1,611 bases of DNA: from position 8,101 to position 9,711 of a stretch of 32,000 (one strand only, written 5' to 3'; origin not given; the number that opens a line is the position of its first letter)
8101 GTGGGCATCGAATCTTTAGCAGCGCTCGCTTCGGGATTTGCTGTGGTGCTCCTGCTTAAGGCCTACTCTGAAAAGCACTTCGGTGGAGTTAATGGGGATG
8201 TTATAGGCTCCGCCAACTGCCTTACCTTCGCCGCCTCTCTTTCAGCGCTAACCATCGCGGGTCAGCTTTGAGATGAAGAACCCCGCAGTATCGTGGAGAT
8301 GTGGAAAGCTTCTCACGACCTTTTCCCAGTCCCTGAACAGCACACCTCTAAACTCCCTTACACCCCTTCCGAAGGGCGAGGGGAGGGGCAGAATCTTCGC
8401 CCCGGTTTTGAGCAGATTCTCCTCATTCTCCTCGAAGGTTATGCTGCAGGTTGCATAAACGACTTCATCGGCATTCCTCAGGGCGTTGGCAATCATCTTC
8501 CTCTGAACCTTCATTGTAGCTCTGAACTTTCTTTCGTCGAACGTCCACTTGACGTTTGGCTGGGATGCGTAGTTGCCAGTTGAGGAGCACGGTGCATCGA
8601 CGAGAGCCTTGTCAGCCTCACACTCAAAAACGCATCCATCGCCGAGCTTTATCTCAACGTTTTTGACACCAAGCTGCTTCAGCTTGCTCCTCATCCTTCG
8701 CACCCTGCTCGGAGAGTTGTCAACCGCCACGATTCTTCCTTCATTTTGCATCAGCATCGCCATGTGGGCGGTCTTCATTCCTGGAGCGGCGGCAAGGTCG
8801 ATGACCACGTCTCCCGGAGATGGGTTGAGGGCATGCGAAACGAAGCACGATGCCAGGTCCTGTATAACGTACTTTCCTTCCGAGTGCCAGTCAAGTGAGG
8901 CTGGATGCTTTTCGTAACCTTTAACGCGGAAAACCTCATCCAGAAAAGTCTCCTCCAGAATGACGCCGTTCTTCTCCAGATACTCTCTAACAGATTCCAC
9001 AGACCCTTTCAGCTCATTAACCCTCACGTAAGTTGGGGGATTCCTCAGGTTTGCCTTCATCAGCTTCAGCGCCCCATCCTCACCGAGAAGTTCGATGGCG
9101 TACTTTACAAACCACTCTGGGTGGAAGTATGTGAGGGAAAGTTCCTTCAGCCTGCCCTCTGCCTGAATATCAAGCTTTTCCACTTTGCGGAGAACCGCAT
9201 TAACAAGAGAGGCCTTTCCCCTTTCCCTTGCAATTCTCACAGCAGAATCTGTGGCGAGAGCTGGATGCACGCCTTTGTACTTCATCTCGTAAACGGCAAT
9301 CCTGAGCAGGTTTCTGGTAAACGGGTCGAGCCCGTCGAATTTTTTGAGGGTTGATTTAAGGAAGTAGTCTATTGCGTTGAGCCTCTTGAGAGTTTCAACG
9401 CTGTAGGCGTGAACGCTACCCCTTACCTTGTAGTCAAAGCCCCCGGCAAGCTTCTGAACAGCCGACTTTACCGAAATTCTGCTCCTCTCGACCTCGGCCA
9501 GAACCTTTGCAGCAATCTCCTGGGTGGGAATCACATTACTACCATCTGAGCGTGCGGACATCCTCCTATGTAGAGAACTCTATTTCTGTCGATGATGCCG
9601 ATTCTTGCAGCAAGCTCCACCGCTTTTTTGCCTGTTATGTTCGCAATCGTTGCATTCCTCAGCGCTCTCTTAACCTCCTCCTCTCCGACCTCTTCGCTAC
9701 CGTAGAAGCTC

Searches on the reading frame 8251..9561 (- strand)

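Call 35: search_protein_families(library=pfam, max_evalue=0.01, proteins=[P0002])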
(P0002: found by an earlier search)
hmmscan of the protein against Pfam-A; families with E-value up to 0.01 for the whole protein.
P0002 (1005 aa): 7 families
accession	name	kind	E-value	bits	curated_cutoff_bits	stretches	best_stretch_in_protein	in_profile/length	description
PF00271.37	Helicase_C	-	6.5e-25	88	23.5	1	383-494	2-110/110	Helicase conserved C-terminal domain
PF04851.21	ResIII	-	2.2e-18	67.1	22.5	1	32-190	2-163/164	Type III restriction enzyme, res subunit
PF13020.12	NOV_C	-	5.8e-18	65.2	22.1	1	889-969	2-82/91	Protein NO VEIN, C-terminal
PF00176.29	SNF2-rel_dom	-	1.3e-13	51.2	24.9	1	57-199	20-173/290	SNF2-related domain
PF00270.35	DEAD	-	6.4e-11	42.7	26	1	56-191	16-162/167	DEAD/DEAH box helicase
PF18766.7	SWI2_SNF2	-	7.8e-06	26.1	26.7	1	61-228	25-182/221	SWI2/SNF2 ATPase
PF22590.2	Cas3-like_C_2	-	0.00018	22.2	27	1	403-493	7-104/106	CRISPR-associated nuclease/helicase Cas3, C-terminal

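Call 36: search_protein_families(library=padloc, max_evalue=0.01, proteins=[P0002])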
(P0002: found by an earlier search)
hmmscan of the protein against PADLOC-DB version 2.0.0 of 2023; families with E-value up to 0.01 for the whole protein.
P0002 (1005 aa): 60 families (the best 25 are shown)
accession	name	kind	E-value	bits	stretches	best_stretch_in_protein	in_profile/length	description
PDLC00659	HmaA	-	1e-88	296.5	2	6-601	77-717/1176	SNF2 helicase / DEAD-box helicase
PDLC02500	BrxHI|BrxHII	-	2e-76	256.3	1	31-589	88-671/933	BrxHI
PDLC02621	DrmD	-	4e-73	245.1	1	30-593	118-728/1040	DrmD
PDLC02504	BrxHI|BrxHII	-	8.9e-63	210.6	1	27-556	103-642/971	BrxHII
PDLC02620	DrmD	-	8.9e-57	190.8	1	25-569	91-657/1060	DrmD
PDLC02572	DrmA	-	2.4e-51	172.7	1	32-536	117-669/1043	DrmA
PDLC02632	DrmD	-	6.4e-49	165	1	31-501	121-633/662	DrmD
PDLC02619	DrmD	-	8.1e-45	151.3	2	20-447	19-462/872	DrmD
PDLC02843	DpdE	-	7.2e-39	131.4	2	280-508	455-678/1091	DpdE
PDLC02634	DrmD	-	5e-37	125.2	1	25-525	83-615/900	DrmD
PDLC02840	DpdE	-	1.2e-33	114.5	2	29-207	155-320/1091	DpdE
PDLC02624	DrmD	-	3.8e-32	109.6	1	75-501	2-474/652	DrmD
PDLC02623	DrmD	-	7.7e-32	108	2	220-546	385-676/1040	DrmD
PDLC02633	DrmD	-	3.8e-30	102.6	1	35-496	127-631/839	DrmD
PDLC02844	DpdE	-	1.5e-29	100.6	2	23-205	143-321/1074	DpdE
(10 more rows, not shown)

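Call 69: search_protein_families(library=pfam, max_evalue=0.1, proteins=[L002:16310-17377:-, L002:18748-19620:-, L002:14467-14685:+])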
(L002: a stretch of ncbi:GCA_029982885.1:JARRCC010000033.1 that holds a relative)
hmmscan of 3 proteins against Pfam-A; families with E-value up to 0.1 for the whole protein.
L002:16310-17377:- (356 aa): 2 families
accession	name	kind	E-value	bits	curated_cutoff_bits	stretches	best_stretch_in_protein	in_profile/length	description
PF00589.27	Phage_integrase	-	0.00025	21.3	27.1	1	184-329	28-168/172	Phage integrase family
PF13326.11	PSII_Pbs27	-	0.09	13.5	25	0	124-178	48-105/140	Photosystem II Pbs27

L002:18748-19620:- (291 aa): 4 families
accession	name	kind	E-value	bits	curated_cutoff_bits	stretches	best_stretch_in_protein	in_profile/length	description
PF12706.13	Lactamase_B_2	-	0.0016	18.5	27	1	40-139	35-165/200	Beta-lactamase superfamily domain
PF07521.17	RMMBL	-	0.0029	18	21.6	1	238-280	14-59/63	Zn-dependent metallo-hydrolase RNA specificity domain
PF00753.33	Lactamase_B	-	0.041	14.2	22.7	0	101-122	129-150/196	Metallo-beta-lactamase superfamily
PF19583.5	ODP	-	0.056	13.7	27.2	1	84-123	95-137/194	ODP family beta lactamase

L002:14467-14685:+ (73 aa): 0 families

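Call 70: search_protein_families(library=ncbifam, max_evalue=0.001, proteins=[P0002, L002:16310-17377:-])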
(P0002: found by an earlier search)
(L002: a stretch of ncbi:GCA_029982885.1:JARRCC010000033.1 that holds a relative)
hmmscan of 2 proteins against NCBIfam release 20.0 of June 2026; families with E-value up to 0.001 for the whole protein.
P0002 (1005 aa): 25 families
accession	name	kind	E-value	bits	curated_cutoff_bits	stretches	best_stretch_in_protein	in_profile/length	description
NF038317.1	DISARM_DrmD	equivalog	1e-77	262.4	610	1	30-594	104-711/1021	DISARM system SNF2-like helicase DrmD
NF041062.1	DpdE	equivalog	1.6e-45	155.5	500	2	27-228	147-337/1048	protein DpdE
NF038318.1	DISARM_DrmD_b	equivalog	1.1e-44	152.8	950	2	20-447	16-459/868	DISARM system SNF2-like helicase DrmD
NF003426.0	PRK04914.1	equivalog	8.6e-36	123.5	576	1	10-502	130-600/959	RNA polymerase-associated protein RapA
NF042964.1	phospholipD_antiphage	equivalog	6.2e-35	120.8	1100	2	224-529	532-826/895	phospholipase D-like domain-containing anti-phage protein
NF053675.1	pilus_reg_Snf2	equivalog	1.4e-23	83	1100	2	381-525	860-1004/1029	pilus expression-regulating Snf2 family helicase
NF058637.1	helic_SCO1167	equivalog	3.3e-23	81.7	1200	2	378-524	759-905/932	SCO1167/SCO6262 family helicase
NF041790.1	anti-phage_ZorD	equivalog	6e-14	51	1500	1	382-502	905-1033/1035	type I Zorya anti-phage system protein ZorD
NF008744.0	PRK11776.1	equivalog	1.7e-11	43.4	524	1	370-496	216-339/460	ATP-dependent RNA helicase DbpA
NF053631.1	RNA_helic_CshA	equivalog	5.1e-10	38.8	646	1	376-497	217-335/434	degradosome RNA helicase CshA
NF008394.0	PRK11192.1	equivalog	7.7e-09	34.9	507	1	380-496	231-344/441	ATP-dependent RNA helicase SrmB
TIGR01389.1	recQ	equivalog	6.9e-08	31.4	640.2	1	382-513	210-338/591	DNA helicase RecQ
NF008642.0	PRK11634.1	equivalog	1.3e-07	30.4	989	1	382-538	231-380/628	DEAD/DEAH family ATP-dependent RNA helicase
TIGR00643.1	recG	equivalog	1.1e-06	27.7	659.4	1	50-189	252-396/629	ATP-dependent DNA helicase RecG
NF053636.1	DDHlcsCsdAPsy1082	equivalog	1.3e-06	27.2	890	1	397-495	242-339/512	DEAD/DEAH box helicase CsdA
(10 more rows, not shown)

L002:16310-17377:- (356 aa): 0 families
